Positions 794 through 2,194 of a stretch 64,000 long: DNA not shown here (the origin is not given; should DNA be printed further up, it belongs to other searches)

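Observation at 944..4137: Three-gene RNA repair cassette: Rnl1-like ligase, Pnkp, and an Rnl5/DraRnl-type ligase with N-terminal tRNA-binding-like OB domain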

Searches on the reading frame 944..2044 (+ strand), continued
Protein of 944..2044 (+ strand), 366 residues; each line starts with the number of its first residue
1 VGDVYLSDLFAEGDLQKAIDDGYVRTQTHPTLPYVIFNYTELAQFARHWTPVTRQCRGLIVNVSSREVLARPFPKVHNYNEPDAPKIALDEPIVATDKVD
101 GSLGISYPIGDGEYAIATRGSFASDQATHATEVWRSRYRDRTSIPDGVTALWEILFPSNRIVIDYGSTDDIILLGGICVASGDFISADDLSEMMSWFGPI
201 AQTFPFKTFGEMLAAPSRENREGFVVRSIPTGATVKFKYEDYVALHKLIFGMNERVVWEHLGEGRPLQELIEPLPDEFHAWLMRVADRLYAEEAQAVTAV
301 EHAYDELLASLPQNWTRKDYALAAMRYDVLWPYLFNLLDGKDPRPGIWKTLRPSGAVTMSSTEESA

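Call 47: find_homologous_proteins(query=window:944-2044:+, max_evalue=1e-10)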
Query window:944-2044:+ (366 aa): 5352 proteins with E <= 1e-10 among 8000 candidates; the best 120 are listed.
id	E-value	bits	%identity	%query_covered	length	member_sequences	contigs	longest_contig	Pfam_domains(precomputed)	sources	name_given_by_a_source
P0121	4.7e-250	847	100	100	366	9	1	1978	PF09511.16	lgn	-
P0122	5.7e-153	528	63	99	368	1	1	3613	PF09511.16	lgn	-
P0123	6.0e-150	518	62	99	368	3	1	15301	PF09511.16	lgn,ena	-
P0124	2.2e-149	516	61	99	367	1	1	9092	PF09511.16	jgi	jgi:RNA ligase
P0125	1.8e-148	513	62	96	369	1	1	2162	-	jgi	jgi:RNA ligase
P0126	3.8e-147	508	59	99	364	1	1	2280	-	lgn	-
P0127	8.0e-145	501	59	99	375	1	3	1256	PF09511.16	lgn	-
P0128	2.9e-139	483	59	96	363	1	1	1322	PF09511.16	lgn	-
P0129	3.3e-138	479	58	99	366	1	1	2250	PF09511.16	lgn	-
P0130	1.4e-134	467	58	100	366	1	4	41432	PF09511.16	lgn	-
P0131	9.6e-132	458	57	96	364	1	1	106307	PF09511.16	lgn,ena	-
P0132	2.1e-128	447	56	99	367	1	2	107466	PF09511.16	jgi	jgi:RNA ligase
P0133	3.0e-127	443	54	98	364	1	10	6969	PF09511.16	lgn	-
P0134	1.6e-126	441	55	93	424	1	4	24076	PF09511.16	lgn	-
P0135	2.3e-125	437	53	99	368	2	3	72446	-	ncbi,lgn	-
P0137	5.6e-125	436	54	96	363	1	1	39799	PF09511.16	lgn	-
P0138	5.8e-125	435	56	99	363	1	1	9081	PF09511.16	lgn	-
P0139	8.0e-125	435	54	99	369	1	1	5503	PF09511.16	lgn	-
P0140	1.2e-124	434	56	96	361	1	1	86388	PF09511.16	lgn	-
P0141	4.6e-124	433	55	97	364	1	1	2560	PF09511.16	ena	-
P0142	1.5e-123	431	53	93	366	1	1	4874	PF09414.16,PF09511.16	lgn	-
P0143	1.6e-123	431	54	99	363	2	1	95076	PF09511.16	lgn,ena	-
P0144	5.3e-123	429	55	96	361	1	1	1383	PF09511.16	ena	-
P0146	1.4e-119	418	53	98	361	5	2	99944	PF09511.16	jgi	jgi:RNA ligase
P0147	1.9e-114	401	52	99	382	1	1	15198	PF09511.16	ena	-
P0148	1.0e-113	398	53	96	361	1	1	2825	PF09511.16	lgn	-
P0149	3.5e-113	397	52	99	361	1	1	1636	PF09511.16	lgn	-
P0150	2.9e-112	394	54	96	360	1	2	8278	PF09511.16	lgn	-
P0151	2.4e-111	391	51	97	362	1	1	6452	PF09511.16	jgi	jgi:RNA ligase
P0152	2.6e-111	391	52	95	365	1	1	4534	PF09511.16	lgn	-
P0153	5.9e-111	389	51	98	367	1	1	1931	PF09511.16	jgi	jgi:RNA ligase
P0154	6.1e-111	389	51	98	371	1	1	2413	PF09511.16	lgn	-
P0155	9.3e-111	389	51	97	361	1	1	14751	PF09511.16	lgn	-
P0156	2.7e-110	387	50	99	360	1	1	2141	PF09511.16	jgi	jgi:RNA ligase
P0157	2.7e-110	387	54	96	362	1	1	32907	PF09511.16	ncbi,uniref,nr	ncbi:hypothetical protein NE236_41890 [Actinoallomurus purpureus]|uniref:RNA ligase n=1 Tax=Actinoal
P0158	3.8e-110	387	52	96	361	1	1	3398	PF09511.16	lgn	-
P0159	5.8e-109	383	50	98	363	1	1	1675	PF09511.16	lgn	-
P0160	1.0e-108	382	52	96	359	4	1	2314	PF09511.16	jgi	jgi:RNA ligase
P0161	1.1e-108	382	51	98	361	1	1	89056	PF09511.16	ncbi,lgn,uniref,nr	ncbi:T4 RnlA family RNA ligase [Streptomyces violascens]|uniref:T4 RnlA family RNA ligase n=1 Tax=St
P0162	2.3e-108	381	53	93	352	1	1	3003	PF09511.16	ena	-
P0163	4.5e-108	380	50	98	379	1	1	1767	PF09511.16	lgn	-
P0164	6.0e-108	379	51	99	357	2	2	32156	PF09511.16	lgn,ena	-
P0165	7.6e-108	379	53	96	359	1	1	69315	PF09511.16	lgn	-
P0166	1.2e-107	378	50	97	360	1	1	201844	PF09511.16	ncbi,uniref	ncbi:RNA ligase [Micromonospora sp. NPDC049891]|uniref:RNA ligase n=1 Tax=Micromonospora sp. NPDC049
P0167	1.8e-107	378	50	99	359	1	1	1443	PF09511.16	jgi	-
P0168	3.1e-107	377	52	97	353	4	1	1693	PF09511.16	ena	-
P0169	3.9e-107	377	49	98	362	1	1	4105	PF09511.16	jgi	jgi:RNA ligase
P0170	4.3e-107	377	52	96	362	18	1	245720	PF09511.16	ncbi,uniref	ncbi:RNA ligase [Streptomyces bobili]|uniref:RNA ligase n=1 Tax=Streptomyces bobili TaxID=67280 RepI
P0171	4.4e-107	377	50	99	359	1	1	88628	PF09511.16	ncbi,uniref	ncbi:RNA ligase (plasmid) [Nonomuraea sp. CA-143628]|uniref:RNA ligase n=1 Tax=Nonomuraea sp. CA-143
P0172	4.6e-107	377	50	97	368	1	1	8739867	PF09511.16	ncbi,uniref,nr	ncbi:RNA ligase [Micromonospora pisi]|uniref:RNA ligase n=1 Tax=Micromonospora pisi TaxID=589240 Rep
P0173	4.9e-107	376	51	99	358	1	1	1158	PF09511.16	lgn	-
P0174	6.9e-107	376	51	96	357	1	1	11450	PF09511.16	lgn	-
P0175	1.2e-106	375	52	96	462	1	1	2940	PF09511.16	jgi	jgi:RNA ligase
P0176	1.3e-106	375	53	94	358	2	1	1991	PF09511.16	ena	-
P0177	1.5e-106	375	51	97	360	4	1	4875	PF09511.16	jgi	jgi:RNA ligase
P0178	1.7e-106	375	50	97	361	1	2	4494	PF09511.16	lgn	-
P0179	1.7e-106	375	51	96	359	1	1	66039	PF09511.16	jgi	jgi:RNA ligase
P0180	2.2e-106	374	51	97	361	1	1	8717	PF09511.16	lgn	-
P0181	2.4e-106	374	52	92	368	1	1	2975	PF09511.16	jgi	jgi:RNA ligase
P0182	5.0e-106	373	52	96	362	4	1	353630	PF09511.16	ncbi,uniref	ncbi:RNA ligase [Streptomyces bobili]|uniref:RNA ligase n=1 Tax=Streptomyces bobili TaxID=67280 RepI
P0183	5.8e-106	373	50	99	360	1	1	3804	PF09511.16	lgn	-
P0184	6.1e-106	373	51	98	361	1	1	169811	PF09511.16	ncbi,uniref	ncbi:RNA ligase [Streptomyces sp. NPDC014735]|uniref:RNA ligase n=1 Tax=Streptomyces sp. NPDC014735 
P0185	7.3e-106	373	50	98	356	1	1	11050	PF09511.16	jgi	jgi:RNA ligase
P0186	1.2e-105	372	49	99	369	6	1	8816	PF09511.16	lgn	-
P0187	1.3e-105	372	51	97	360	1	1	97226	PF09511.16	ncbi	ncbi:MAG: RNA ligase [Gemmatimonadaceae bacterium]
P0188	1.6e-105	371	50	93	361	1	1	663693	PF09511.16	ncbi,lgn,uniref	ncbi:RNA ligase [Nonomuraea sp. NPDC026600]|uniref:RNA ligase n=1 Tax=Nonomuraea sp. NPDC026600 TaxI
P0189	2.3e-105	371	51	99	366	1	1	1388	PF09511.16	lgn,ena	-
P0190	2.3e-105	371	51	93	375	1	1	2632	PF09511.16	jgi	jgi:RNA ligase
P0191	2.6e-105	371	49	98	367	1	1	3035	PF09511.16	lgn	-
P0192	3.2e-105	371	51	99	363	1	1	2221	PF09511.16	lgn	-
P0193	3.4e-105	370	50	98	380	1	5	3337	PF09511.16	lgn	-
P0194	3.6e-105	370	50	99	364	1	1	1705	PF09511.16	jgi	jgi:RNA ligase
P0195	4.2e-105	370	50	99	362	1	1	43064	PF09511.16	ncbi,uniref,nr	ncbi:RNA ligase [Streptomyces sp. MZ04]|uniref:RNA ligase n=1 Tax=Streptomyces sp. MZ04 TaxID=255923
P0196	5.3e-105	370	50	99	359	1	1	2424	PF09511.16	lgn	-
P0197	8.2e-105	369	49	99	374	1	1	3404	PF09511.16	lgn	-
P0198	1.0e-104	369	51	96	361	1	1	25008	PF09511.16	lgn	-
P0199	1.0e-104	369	50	97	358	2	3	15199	PF09511.16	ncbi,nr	ncbi:MAG: 2'-5' RNA ligase [Hamadaea sp.]|nr:2'-5' RNA ligase [Hamadaea sp.] NUR48254.1 2'-5' RNA li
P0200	1.2e-104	369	53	95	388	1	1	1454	PF09511.16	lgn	-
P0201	1.4e-104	368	50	99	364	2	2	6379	PF09511.16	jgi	jgi:RNA ligase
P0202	1.4e-104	368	51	95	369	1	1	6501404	PF09511.16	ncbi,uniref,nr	ncbi:RNA ligase [Pseudonocardia sediminis]|uniref:RNA ligase n=1 Tax=Pseudonocardia sediminis TaxID=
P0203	1.4e-104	368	52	96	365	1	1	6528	PF09511.16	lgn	-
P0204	1.8e-104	368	49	99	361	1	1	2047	PF09511.16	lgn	-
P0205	1.9e-104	368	50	99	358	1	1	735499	PF09511.16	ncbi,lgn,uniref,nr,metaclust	ncbi:RNA ligase [Nonomuraea wenchangensis]|uniref:RNA ligase n=1 Tax=Nonomuraea wenchangensis TaxID=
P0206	2.7e-104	367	52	99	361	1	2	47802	PF09511.16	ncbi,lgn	-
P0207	3.9e-104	367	50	95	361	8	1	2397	PF09511.16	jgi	jgi:RNA ligase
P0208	3.9e-104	367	48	99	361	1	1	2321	PF09511.16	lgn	-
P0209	5.3e-104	366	50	96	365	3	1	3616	PF09511.16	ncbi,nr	ncbi:RNA ligase [Streptomyces sp. T-3]|nr:RNA ligase [Streptomyces sp. T-3]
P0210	5.6e-104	366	49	100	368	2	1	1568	PF09511.16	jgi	jgi:RNA ligase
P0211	5.9e-104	366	49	99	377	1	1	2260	PF09511.16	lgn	-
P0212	6.0e-104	366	51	99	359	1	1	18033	PF09414.16,PF09511.16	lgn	-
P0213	6.3e-104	366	52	96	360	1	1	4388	PF09511.16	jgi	jgi:RNA ligase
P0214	6.9e-104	366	50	96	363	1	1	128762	PF09511.16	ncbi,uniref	ncbi:RNA ligase [Nonomuraea dietziae]|uniref:RNA ligase n=1 Tax=Nonomuraea dietziae TaxID=65515 RepI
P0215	7.1e-104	366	49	93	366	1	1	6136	PF09414.16,PF09511.16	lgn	-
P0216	7.1e-104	366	49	99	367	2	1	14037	PF09511.16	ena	-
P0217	7.1e-104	366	50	96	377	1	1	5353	PF09511.16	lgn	-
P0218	7.2e-104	366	50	99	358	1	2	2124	PF09511.16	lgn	-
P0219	8.9e-104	366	49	96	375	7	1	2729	PF09511.16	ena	-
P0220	9.8e-104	366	50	98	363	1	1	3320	PF09511.16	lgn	-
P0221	1.1e-103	365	48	99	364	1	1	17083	PF09511.16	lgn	-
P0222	1.3e-103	365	51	96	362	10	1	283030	PF09511.16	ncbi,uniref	ncbi:RNA ligase [Streptomyces sp. NPDC002564]|uniref:RNA ligase n=1 Tax=Streptomyces sp. NPDC002564 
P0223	1.6e-103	365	49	98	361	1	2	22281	PF09511.16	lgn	-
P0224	1.8e-103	365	51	99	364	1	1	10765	PF09511.16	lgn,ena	-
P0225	1.9e-103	365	49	99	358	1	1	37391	PF09511.16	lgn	-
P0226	2.1e-103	365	52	94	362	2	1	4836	PF09511.16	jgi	jgi:RNA ligase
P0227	2.1e-103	365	50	98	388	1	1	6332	PF09511.16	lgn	-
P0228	2.3e-103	364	48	99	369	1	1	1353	PF09511.16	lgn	-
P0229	2.6e-103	364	49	96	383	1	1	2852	PF09511.16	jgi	jgi:RNA ligase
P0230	2.7e-103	364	50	99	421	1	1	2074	PF09511.16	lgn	-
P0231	2.8e-103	364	46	99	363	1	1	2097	PF09511.16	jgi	jgi:RNA ligase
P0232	3.1e-103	364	50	100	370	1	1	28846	PF09511.16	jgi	jgi:RNA ligase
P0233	3.5e-103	364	49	98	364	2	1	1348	PF09511.16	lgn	-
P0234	3.6e-103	364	48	99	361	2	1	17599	PF09511.16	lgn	-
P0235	4.2e-103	364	49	99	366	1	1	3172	PF09511.16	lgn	-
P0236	4.9e-103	363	50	99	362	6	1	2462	PF09511.16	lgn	-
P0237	4.9e-103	363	49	98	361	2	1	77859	PF09511.16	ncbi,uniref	ncbi:RNA ligase [Streptomyces sp. NPDC048638]|uniref:RNA ligase n=1 Tax=Streptomyces sp. NPDC048638 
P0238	5.1e-103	363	51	96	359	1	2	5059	PF09511.16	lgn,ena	-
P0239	5.3e-103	363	50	99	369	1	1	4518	PF09511.16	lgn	-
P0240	5.5e-103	363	49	98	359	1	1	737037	PF09511.16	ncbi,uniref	ncbi:RNA ligase [Actinoplanes sp. NPDC049681]|uniref:RNA ligase n=1 Tax=Actinoplanes sp. NPDC049681 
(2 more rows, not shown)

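Call 82: search_protein_families(library=ncbifam, proteins=[window:944-2044:+], max_evalue=0.001)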
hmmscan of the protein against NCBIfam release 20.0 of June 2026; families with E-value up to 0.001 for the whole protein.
window:944-2044:+ (366 aa): 1 family
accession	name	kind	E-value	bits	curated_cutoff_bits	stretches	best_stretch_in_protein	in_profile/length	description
TIGR02308.1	RNA_lig_T4_1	equivalog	7.7e-16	58.2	242.25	1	34-248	31-254/373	T4 RnlA family RNA ligase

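Call 83: search_protein_families(library=padloc, proteins=[window:944-2044:+], max_evalue=0.001)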
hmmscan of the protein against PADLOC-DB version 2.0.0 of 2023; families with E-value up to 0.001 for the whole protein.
window:944-2044:+ (366 aa): 0 families

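Call 90: predict_structure(alignment_id=A4)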
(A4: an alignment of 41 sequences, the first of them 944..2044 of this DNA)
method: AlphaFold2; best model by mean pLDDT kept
length: 366 residues; sequences in the alignment: 41
mean_pLDDT: 94.8   pTM: 0.85
mean pLDDT of the five models: 94.8, 94.5, 94.5, 94.2, 94.0
residues with pLDDT >= 90: 332; 70-90: 27; 50-70: 2; < 50: 5
segments of 3 or more residues with pLDDT < 50: 362-366
pLDDT, mean of each block of 10 residues (from residue 1): 91 97 98 98 95 97 98 94 96 97 96 95 95 98 97 88 89 98 97 98 98 96 97 96 92 96 97 91 97 98 98 97 96 97 97 89 43
secondary structure, 60 per line:
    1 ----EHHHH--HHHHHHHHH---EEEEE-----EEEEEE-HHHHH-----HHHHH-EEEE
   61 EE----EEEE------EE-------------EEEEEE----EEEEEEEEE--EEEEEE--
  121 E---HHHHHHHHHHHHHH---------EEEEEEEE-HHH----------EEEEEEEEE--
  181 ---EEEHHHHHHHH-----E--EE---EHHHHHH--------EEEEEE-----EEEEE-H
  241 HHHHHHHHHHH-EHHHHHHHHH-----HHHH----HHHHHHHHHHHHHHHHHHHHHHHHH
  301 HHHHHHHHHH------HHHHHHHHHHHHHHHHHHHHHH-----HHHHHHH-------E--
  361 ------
elements in order: H6-9 H12-20 E24-28 E34-39 H41-45 H51-55 E57-62 E67-70 E92-97 E102-110 E113-118 H125-138 E148-155 E170-178 E184-186 H187-194 H209-214 E223-228 E234-238 H240-251 H254-262 H268-271 H276-310 H317-338 H344-350

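Call 93: fold_search(model_id=the predicted structure, library=pdb)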
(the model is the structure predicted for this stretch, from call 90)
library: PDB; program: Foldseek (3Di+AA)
matches with E <= 10: 602; with E <= 0.001: 34
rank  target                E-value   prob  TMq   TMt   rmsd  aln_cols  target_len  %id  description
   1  2c5u_A                3.6e-17  1.00  0.57  0.56  13.9       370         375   23  T4 RNA Ligase (Rnl1) Crystal Structure (released 2005-11-04)
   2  5tt6                  1.5e-16  1.00  0.58  0.56  14.0       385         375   22  T4 RNA Ligase 1 (K99M) (released 2017-03-08)
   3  9do4                  1.1e-15  1.00  0.55  0.55  12.9       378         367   23  Structure of T4 RNA Ligase 1 bound to ATP and Mg (released 2024-10-02)
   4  8rbj_A                2.9e-11  1.00  0.50  0.47  13.6       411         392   15  Structure of fungal tRNA ligase in complex with RNA (released 2025-06-18)
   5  6n67                  9.9e-11  1.00  0.50  0.47  13.9       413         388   16  Crystal structure of the ligase domain of fungal tRNA ligase Trl1 (released 2019-07-03)
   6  6n0t                  2.8e-10  1.00  0.51  0.49  14.0       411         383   15  tRNA ligase (released 2019-01-09)
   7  9r3w                  9.7e-10  1.00  0.49  0.32  14.0       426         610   15  Fungal tRNA ligase Trl1-LIG-KIN (released 2025-10-08)
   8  6n0v_A                5.0e-09  1.00  0.50  0.47   7.0       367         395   17  tRNA ligase (released 2019-01-09)
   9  9qw7_A                7.9e-09  1.00  0.51  0.50   4.9       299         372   15  The crystal structure of the adenyly transferase domain of Candida glabrata tRNA ligase (released 2025-09-17)
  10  9qw7_B                1.1e-08  1.00  0.50  0.49   4.9       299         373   15  The crystal structure of the adenyly transferase domain of Candida glabrata tRNA ligase (released 2025-09-17)
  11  8ucf                  2.7e-08  1.00  0.49  0.47  15.6       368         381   15  Thermophilic RNA Ligase from Palaeococcus pacificus K238G (released 2024-02-21)
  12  8uch                  3.0e-08  1.00  0.48  0.47  15.2       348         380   16  Thermophilic RNA Ligase from Palaeococcus pacificus K92A + ATP (released 2024-02-21)
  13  8uci_B                3.6e-08  1.00  0.48  0.47  15.5       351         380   16  Thermophilic RNA Ligase from Palaeococcus pacificus K238G + AMP (released 2024-02-21)
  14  8uce_A                5.8e-08  1.00  0.48  0.47  15.2       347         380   16  Thermophilic RNA Ligase from Palaeococcus pacificus + AMP (released 2024-02-21)
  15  8ucg_A                1.2e-07  1.00  0.48  0.46  15.5       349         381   15  Thermophilic RNA Ligase from Palaeococcus pacificus K92A (released 2024-02-21)
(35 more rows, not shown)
